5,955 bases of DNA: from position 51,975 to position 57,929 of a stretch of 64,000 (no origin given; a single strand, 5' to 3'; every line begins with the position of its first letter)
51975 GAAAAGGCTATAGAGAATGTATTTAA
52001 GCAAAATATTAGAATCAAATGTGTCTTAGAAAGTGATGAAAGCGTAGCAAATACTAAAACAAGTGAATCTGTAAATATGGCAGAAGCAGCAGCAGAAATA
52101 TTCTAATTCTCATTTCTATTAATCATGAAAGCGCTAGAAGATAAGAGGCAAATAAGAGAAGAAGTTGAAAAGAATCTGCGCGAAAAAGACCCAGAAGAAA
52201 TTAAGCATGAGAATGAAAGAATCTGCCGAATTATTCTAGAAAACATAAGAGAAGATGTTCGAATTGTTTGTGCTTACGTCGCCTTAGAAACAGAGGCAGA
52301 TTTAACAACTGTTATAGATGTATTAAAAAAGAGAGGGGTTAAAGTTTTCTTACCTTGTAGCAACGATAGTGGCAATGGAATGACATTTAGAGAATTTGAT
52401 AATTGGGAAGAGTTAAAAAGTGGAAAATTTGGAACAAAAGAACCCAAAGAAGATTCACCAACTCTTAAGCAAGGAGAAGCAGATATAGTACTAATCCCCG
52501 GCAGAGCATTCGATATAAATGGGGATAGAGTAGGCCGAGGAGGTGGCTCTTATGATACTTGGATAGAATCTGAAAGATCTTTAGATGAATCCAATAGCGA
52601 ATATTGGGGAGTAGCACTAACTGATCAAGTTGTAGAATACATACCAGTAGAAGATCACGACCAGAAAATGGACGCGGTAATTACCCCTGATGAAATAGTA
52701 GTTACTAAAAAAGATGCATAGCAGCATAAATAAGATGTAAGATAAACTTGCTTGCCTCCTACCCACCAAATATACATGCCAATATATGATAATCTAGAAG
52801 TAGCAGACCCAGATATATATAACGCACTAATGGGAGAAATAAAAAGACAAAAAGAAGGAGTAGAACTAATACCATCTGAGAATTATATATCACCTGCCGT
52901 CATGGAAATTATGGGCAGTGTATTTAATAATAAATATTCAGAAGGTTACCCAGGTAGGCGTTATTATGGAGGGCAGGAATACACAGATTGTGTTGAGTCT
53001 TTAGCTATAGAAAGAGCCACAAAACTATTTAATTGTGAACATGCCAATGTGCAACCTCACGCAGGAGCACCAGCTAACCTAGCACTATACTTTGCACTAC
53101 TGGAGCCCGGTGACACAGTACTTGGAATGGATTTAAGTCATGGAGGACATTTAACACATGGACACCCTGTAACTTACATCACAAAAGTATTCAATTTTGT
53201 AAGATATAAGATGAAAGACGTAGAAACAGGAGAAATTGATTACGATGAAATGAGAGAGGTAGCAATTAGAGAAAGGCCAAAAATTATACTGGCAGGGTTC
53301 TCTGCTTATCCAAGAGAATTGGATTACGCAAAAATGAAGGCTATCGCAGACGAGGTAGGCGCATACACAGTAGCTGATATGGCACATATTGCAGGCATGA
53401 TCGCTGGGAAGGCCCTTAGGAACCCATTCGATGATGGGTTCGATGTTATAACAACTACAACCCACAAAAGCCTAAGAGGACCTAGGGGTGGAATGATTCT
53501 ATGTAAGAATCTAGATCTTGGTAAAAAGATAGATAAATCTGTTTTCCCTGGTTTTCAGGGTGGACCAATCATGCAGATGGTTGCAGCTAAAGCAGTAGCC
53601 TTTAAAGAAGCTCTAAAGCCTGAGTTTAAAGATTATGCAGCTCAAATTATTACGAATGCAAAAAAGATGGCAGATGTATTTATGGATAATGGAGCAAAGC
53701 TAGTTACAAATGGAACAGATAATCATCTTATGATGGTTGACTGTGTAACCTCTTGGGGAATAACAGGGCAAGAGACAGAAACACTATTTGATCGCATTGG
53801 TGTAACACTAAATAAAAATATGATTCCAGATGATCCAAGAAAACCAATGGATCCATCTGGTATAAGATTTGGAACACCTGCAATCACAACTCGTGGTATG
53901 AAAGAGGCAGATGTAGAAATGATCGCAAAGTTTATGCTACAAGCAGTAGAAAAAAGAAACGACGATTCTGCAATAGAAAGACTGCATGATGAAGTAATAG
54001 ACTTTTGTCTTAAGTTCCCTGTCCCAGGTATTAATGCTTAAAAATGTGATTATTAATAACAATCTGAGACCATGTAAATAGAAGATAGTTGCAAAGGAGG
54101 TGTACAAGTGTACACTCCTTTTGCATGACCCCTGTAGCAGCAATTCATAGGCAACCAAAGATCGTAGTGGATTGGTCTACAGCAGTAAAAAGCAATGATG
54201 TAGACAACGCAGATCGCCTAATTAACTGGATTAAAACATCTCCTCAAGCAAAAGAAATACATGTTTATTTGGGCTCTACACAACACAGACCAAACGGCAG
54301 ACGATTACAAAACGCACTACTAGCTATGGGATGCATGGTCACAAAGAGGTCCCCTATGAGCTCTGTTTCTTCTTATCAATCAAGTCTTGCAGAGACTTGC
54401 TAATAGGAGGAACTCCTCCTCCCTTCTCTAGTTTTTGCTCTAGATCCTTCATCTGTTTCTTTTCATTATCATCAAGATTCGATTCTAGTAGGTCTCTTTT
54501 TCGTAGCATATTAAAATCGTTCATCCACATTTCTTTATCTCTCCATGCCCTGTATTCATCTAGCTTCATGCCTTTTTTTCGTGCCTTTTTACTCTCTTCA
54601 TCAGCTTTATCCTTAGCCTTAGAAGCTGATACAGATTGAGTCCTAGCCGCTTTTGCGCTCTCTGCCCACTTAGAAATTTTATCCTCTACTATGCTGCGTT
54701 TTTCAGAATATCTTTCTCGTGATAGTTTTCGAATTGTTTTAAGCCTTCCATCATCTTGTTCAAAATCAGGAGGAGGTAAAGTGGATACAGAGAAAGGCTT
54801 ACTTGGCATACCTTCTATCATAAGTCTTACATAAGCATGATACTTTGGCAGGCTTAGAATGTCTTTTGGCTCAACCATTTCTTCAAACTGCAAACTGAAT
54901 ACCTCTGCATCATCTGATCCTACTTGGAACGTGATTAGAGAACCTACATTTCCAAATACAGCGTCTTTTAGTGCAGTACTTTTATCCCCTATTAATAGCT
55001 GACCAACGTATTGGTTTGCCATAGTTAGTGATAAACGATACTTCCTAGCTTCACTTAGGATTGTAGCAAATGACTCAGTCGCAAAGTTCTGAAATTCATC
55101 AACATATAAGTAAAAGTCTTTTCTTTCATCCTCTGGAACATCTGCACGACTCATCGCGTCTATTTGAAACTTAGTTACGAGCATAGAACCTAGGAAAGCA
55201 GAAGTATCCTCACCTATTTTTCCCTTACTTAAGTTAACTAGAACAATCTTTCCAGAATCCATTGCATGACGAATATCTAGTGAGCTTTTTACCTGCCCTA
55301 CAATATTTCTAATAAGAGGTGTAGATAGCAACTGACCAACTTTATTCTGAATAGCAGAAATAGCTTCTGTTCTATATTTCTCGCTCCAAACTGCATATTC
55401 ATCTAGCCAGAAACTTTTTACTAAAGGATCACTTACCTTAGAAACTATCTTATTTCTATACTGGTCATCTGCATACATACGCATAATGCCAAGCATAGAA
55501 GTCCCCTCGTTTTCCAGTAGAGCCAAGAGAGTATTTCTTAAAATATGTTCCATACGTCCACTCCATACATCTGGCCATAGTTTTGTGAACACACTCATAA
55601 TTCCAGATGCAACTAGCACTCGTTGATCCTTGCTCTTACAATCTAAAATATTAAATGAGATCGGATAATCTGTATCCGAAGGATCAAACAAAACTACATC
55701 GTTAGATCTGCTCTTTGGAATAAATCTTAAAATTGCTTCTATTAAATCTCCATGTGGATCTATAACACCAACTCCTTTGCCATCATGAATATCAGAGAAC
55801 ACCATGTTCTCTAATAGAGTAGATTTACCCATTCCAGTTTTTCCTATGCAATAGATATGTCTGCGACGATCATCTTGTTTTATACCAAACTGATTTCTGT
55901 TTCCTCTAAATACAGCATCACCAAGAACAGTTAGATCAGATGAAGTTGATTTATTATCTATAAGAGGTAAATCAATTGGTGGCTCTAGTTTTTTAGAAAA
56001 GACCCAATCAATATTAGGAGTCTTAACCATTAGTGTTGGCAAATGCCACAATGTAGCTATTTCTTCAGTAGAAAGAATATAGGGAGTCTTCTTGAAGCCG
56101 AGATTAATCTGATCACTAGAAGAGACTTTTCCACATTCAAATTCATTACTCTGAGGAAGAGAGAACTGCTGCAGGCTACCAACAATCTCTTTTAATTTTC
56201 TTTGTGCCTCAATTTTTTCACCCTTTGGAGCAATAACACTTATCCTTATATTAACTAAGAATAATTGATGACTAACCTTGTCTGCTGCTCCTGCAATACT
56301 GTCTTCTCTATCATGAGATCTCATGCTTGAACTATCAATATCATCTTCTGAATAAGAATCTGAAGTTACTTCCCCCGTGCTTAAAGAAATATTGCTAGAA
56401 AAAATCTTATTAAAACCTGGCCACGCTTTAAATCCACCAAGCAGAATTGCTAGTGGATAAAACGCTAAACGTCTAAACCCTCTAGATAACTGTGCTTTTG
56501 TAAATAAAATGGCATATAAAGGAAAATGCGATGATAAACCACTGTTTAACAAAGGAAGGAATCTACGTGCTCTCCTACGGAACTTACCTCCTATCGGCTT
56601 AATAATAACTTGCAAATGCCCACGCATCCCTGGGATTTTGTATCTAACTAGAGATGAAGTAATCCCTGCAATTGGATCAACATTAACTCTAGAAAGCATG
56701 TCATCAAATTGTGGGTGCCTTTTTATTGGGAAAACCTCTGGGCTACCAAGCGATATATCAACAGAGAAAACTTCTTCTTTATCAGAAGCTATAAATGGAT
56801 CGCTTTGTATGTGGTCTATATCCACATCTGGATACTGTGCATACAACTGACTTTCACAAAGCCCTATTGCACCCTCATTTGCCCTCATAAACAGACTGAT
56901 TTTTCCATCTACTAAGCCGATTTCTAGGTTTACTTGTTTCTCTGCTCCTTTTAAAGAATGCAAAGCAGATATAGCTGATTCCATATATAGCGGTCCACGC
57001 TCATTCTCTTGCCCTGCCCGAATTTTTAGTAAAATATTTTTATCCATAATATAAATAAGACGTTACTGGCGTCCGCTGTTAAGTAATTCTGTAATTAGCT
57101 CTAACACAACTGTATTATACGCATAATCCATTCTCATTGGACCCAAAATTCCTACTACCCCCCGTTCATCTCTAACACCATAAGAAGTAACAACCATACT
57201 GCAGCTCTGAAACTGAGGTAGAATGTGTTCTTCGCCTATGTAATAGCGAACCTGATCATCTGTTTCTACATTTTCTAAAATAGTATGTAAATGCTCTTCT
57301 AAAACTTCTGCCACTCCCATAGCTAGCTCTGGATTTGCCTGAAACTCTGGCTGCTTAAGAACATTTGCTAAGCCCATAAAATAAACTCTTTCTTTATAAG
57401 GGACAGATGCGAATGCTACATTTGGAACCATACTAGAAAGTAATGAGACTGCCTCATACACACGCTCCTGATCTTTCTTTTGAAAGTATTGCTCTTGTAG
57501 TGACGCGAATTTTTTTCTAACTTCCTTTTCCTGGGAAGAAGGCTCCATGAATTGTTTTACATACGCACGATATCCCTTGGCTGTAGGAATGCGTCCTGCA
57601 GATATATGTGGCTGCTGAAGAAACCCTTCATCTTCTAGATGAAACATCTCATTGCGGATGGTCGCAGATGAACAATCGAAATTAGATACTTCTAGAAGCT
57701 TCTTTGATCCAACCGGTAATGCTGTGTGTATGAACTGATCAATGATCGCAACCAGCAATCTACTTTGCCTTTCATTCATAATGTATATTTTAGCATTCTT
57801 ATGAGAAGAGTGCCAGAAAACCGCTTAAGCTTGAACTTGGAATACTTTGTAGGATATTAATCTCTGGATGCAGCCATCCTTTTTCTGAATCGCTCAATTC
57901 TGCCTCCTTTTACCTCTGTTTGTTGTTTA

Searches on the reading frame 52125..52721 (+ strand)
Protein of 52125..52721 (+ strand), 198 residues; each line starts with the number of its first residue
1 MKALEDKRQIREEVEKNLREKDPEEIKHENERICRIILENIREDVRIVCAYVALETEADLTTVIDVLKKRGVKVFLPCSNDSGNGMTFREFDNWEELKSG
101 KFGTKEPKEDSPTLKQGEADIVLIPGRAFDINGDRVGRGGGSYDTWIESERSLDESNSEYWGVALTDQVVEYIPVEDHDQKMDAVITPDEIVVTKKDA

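Call 71: search_protein_families(library=pfam, proteins=[window:52125-52721:+], max_evalue=0.000001)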
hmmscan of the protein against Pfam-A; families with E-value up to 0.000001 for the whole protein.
window:52125-52721:+ (198 aa): 1 family
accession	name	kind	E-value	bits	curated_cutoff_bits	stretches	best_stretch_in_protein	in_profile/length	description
PF01812.26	5-FTHF_cyc-lig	-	2.8e-34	119.1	27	1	7-188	1-186/186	5-formyltetrahydrofolate cyclo-ligase family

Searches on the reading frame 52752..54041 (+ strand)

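Call 71: search_protein_families(library=pfam, proteins=[window:52752-54041:+], max_evalue=0.000001)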
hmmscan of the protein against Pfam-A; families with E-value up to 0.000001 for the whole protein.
window:52752-54041:+ (429 aa): 2 families
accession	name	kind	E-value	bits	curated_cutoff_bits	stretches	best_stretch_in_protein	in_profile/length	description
PF00464.25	SHMT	-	4.8e-155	516.5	27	1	15-395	1-399/399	Serine hydroxymethyltransferase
PF00155.27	Aminotran_1_2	-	5e-08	33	19.7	1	84-319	46-299/361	Aminotransferase class I and II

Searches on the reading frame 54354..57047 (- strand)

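Call 72: search_protein_families(library=pfam, proteins=[window:54354-57047:-], max_evalue=0.00001)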
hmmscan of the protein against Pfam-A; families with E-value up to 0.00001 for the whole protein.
window:54354-57047:- (897 aa): 3 families
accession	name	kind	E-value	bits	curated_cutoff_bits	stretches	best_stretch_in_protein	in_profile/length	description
PF01935.23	DUF87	-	1.3e-07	32.3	23.2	1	395-608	23-203/220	Helicase HerA, central domain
PF10412.15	TrwB_AAD_bind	-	1.5e-07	31.1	20.5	1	390-527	10-143/387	Type IV secretion-system coupling protein DNA-binding domain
PF02534.20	T4SS-DNA_transf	-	2.5e-07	30.3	20.1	1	381-717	34-378/468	Type IV secretory system Conjugative DNA transfer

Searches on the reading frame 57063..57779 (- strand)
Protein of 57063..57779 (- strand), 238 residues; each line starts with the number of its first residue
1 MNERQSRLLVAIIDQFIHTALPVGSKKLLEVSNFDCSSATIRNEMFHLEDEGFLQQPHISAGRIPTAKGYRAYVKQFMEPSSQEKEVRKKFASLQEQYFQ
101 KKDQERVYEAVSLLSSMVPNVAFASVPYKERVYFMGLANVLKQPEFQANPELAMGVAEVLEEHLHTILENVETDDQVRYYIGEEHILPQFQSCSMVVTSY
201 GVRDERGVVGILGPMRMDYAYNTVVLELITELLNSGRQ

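Call 72: search_protein_families(library=pfam, proteins=[window:57063-57779:-], max_evalue=0.00001)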
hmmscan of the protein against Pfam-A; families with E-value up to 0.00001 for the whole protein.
window:57063-57779:- (238 aa): 1 family
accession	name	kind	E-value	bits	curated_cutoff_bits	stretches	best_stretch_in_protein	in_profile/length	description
PF01628.27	HrcA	-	1.9e-23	84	22.2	1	89-220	85-212/215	HrcA protein C terminal domain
